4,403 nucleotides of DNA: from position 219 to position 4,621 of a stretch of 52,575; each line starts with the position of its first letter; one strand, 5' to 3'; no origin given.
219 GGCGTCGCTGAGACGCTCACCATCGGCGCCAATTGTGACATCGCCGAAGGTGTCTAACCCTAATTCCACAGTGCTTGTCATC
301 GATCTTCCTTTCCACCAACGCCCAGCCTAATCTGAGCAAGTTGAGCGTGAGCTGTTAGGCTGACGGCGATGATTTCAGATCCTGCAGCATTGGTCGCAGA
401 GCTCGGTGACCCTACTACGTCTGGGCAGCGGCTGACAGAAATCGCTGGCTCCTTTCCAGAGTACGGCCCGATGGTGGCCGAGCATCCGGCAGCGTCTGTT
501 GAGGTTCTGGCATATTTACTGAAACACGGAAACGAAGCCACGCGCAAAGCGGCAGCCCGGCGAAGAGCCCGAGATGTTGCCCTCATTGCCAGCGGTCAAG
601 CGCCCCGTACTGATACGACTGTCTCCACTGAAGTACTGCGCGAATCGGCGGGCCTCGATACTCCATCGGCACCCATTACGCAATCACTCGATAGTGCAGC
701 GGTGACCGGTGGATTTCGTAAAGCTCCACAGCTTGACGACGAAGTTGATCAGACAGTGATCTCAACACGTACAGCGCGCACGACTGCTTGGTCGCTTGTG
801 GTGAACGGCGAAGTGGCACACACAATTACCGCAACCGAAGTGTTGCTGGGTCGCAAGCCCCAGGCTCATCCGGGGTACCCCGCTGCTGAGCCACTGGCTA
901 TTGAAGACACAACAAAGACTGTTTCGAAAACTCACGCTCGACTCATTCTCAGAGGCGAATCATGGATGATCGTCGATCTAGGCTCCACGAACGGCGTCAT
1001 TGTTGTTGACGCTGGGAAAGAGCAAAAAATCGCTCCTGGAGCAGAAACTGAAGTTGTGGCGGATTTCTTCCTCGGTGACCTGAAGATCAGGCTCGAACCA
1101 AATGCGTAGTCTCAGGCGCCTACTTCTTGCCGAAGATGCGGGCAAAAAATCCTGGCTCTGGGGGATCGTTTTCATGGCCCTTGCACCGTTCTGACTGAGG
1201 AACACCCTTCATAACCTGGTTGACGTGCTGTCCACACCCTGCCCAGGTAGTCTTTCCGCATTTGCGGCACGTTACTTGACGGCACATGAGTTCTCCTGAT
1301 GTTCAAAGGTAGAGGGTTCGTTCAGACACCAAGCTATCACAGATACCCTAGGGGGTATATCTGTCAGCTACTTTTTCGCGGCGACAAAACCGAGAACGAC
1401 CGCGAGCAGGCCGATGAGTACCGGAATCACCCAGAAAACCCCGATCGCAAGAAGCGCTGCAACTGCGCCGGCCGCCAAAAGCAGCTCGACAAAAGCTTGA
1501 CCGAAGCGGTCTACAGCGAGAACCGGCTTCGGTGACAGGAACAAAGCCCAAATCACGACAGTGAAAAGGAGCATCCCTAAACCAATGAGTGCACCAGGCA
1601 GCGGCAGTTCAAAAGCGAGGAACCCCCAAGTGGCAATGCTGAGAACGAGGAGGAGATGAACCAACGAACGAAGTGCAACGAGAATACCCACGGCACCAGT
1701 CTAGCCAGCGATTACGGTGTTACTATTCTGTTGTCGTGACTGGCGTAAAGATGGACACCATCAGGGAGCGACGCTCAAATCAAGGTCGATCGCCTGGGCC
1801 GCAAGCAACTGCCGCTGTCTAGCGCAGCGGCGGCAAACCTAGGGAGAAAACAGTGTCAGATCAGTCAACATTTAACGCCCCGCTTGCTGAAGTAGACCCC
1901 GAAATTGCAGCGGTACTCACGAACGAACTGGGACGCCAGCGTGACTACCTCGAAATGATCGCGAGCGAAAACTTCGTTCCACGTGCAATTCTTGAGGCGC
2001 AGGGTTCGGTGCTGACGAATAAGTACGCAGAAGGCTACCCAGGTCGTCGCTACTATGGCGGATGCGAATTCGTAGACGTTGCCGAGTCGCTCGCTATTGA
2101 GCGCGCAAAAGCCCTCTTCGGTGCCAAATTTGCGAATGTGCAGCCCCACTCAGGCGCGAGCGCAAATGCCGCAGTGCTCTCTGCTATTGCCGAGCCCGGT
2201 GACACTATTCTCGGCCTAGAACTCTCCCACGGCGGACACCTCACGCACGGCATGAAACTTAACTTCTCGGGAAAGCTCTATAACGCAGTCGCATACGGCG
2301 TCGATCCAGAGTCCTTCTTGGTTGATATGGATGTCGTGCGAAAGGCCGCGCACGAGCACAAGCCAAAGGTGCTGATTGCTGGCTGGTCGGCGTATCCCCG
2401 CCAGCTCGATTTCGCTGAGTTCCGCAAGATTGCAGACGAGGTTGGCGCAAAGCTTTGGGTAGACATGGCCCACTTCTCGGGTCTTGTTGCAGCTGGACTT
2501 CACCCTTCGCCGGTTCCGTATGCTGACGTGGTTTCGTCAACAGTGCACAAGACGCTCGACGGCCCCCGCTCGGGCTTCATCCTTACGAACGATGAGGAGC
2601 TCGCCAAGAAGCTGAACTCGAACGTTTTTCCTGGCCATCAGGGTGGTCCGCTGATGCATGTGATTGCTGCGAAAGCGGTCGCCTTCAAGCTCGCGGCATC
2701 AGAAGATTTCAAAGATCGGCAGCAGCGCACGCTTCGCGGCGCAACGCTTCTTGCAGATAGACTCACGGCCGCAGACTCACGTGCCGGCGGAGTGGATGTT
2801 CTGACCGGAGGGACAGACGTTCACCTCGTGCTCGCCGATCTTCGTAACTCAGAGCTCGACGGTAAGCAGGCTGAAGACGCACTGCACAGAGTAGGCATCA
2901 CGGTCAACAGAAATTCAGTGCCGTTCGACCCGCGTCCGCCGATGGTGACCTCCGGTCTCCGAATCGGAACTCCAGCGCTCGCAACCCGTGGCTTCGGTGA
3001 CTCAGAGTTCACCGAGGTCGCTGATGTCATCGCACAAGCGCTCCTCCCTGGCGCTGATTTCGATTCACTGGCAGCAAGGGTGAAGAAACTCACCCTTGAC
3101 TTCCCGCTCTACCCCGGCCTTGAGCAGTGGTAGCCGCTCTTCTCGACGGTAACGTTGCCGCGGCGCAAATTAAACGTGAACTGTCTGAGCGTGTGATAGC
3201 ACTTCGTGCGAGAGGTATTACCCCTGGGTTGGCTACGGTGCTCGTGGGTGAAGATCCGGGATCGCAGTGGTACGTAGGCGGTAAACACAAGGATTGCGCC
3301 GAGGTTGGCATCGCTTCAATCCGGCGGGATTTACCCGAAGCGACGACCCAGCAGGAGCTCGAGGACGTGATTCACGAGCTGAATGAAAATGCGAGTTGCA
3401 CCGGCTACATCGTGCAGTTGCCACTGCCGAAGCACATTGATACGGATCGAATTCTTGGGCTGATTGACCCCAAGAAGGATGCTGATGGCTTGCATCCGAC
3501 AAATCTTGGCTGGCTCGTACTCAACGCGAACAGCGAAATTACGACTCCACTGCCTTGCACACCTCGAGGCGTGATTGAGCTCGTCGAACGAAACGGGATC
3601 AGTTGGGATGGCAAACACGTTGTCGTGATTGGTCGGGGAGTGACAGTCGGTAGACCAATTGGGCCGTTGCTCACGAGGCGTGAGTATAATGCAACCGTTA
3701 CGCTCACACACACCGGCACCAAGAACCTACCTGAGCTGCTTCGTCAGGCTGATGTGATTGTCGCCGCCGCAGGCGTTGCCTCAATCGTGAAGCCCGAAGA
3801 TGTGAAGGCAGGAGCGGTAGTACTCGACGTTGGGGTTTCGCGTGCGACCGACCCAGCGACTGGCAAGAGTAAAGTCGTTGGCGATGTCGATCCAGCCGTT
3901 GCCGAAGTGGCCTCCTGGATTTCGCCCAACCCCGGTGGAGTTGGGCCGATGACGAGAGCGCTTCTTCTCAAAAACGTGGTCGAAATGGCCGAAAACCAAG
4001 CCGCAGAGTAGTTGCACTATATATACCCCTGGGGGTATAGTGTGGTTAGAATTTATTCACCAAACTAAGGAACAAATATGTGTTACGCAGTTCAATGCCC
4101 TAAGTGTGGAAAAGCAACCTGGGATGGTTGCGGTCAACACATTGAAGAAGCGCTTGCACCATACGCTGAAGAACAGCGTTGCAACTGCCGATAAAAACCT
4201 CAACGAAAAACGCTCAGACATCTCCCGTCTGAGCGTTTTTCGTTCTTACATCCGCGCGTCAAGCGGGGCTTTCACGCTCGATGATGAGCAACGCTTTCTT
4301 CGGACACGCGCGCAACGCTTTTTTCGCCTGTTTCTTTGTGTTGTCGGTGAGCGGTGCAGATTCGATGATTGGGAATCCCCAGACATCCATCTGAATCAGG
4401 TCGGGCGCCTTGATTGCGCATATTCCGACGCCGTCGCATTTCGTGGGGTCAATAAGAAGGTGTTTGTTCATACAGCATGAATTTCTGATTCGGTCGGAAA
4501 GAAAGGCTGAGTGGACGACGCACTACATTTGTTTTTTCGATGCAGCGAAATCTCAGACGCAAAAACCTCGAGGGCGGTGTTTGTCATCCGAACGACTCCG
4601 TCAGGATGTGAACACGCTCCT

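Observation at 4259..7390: Split, modular NOX-like transmembrane electron-transfer module: ApbE + stand-alone FRD di-heme protein + NuoF-like protein + 3Fe-4S-type ferredoxin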

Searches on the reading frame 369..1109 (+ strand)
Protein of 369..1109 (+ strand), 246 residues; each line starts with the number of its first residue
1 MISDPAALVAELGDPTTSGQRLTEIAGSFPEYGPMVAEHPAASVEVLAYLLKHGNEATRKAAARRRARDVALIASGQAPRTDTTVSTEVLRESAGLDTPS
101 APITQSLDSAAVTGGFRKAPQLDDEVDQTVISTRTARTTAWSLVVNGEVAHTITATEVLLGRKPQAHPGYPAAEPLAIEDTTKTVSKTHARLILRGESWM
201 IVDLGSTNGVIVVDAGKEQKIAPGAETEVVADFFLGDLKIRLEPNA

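Call 66: search_protein_families(library=pfam, proteins=[window:369-1109:+], max_evalue=0.00001)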
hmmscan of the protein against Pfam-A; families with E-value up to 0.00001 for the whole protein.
window:369-1109:+ (246 aa): 2 families
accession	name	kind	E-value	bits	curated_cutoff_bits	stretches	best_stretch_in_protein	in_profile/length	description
PF25591.1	LRV_2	-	2.6e-12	47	27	1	8-65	3-60/61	Leucine Rich Repeat Variant domain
PF00498.31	FHA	-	9.4e-07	29.6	20.7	1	182-212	15-46/67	FHA domain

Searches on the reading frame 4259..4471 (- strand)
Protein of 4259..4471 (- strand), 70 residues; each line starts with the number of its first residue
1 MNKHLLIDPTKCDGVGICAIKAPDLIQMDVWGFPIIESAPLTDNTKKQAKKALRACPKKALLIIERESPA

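Call 3: search_protein_families(library=pfam, proteins=[window:4259-4471:-], max_evalue=0.1)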
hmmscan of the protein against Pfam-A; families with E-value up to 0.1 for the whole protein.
window:4259-4471:- (70 aa): 2 families
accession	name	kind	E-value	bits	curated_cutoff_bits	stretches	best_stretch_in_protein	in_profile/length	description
PF13459.11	Fer4_15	-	1.1e-10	42.5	22.4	1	7-63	3-66/66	4Fe-4S single cluster domain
PF13370.11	Fer4_13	-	7.5e-05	23.8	24.5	1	7-60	1-55/58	4Fe-4S single cluster domain of Ferredoxin I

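Call 4: search_protein_families(library=ncbifam, proteins=[window:4259-4471:-], max_evalue=0.1)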
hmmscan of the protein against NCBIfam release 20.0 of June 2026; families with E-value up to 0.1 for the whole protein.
window:4259-4471:- (70 aa): 0 families

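Call 76: search_solved_structures(query=window:4259-4471:-, max_evalue=1, show_alignments=2)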
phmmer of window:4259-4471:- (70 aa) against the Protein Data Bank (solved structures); distinct sequences matched with E-value up to 1: 11.
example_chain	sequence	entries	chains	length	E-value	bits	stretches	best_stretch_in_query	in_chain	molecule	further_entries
2z8q_A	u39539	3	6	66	0.00057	23.1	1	7-65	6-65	Ferredoxin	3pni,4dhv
1siz_A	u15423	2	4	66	0.001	22.3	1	7-65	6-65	Ferredoxin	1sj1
8amq_A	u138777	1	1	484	0.0057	20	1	5-66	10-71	Probable ferredoxin,Putative cytochrome P450 143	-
8amp_A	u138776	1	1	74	0.025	17.9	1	7-65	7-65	Possible ferredoxin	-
1rof_A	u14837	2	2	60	0.13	15.6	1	6-63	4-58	FERREDOXIN | FERREDOXIN(A)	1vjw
4id8_A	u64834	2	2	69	0.2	15.1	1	6-63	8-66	Putative ferredoxin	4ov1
6mcw_A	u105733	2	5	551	0.23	14.8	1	6-70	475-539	Cytochrome P450 51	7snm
8c16_A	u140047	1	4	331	0.25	14.7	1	22-67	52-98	Ferredoxin--NADP reductase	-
6gas_A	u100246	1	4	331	0.25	14.7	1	22-67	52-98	Ferredoxin--NADP reductase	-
1dwl_A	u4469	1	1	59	0.47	13.9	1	5-61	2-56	FERREDOXIN I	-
1iqz_A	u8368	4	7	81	0.53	13.7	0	3-36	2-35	Ferredoxin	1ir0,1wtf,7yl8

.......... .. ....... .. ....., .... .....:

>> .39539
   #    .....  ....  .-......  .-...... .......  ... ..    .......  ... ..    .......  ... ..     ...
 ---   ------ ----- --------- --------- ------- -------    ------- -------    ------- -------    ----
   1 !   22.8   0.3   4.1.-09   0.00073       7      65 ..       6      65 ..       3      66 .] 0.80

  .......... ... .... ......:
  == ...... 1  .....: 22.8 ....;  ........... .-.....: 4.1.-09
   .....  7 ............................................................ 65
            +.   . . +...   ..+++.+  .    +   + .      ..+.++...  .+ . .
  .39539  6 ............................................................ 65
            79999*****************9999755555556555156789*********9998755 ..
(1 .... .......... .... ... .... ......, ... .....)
